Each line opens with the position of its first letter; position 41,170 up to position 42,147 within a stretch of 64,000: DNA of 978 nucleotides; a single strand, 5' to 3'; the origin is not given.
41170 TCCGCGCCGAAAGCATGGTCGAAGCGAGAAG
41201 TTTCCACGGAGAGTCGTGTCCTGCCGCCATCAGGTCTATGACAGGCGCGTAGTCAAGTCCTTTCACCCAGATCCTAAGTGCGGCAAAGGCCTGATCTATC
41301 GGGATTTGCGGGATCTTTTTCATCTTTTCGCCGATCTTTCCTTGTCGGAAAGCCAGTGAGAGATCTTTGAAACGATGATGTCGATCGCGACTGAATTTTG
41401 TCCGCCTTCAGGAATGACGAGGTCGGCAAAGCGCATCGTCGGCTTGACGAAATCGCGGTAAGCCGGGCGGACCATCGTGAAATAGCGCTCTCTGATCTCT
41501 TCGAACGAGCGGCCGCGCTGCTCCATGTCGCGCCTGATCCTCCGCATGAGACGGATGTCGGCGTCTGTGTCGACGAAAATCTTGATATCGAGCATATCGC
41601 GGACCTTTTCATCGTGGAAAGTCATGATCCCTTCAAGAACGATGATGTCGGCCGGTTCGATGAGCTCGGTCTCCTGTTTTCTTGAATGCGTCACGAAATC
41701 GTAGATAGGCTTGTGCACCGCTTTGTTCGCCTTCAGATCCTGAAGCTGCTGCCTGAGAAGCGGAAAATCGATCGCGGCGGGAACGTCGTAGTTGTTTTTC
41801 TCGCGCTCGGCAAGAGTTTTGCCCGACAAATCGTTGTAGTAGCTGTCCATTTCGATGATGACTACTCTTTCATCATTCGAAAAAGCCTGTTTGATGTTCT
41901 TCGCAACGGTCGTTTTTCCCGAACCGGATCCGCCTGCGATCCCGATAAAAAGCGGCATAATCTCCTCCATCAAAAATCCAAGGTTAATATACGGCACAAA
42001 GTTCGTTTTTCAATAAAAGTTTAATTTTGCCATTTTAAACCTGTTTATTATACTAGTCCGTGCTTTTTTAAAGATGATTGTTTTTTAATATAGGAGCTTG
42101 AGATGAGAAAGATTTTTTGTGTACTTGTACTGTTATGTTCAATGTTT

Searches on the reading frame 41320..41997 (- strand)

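Call 91: search_protein_families(library=pfam, proteins=[window:41320-41997:-], max_evalue=0.0001)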
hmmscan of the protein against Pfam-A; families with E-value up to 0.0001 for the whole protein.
window:41320-41997:- (225 aa): 4 families
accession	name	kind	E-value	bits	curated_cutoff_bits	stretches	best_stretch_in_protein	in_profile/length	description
PF00485.24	PRK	-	3.9e-55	187.1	22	1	17-203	1-195/196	Phosphoribulokinase / Uridine kinase family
PF13238.12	AAA_18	-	1.9e-07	32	29.4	1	18-167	1-121/128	AAA domain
PF01656.29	CbiA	-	2.3e-06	28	25.4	1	21-170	5-67/125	CobQ/CobB/MinD/ParA nucleotide binding domain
PF06414.18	Zeta_toxin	-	1.5e-05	25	22.3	1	14-53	15-54/199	Zeta toxin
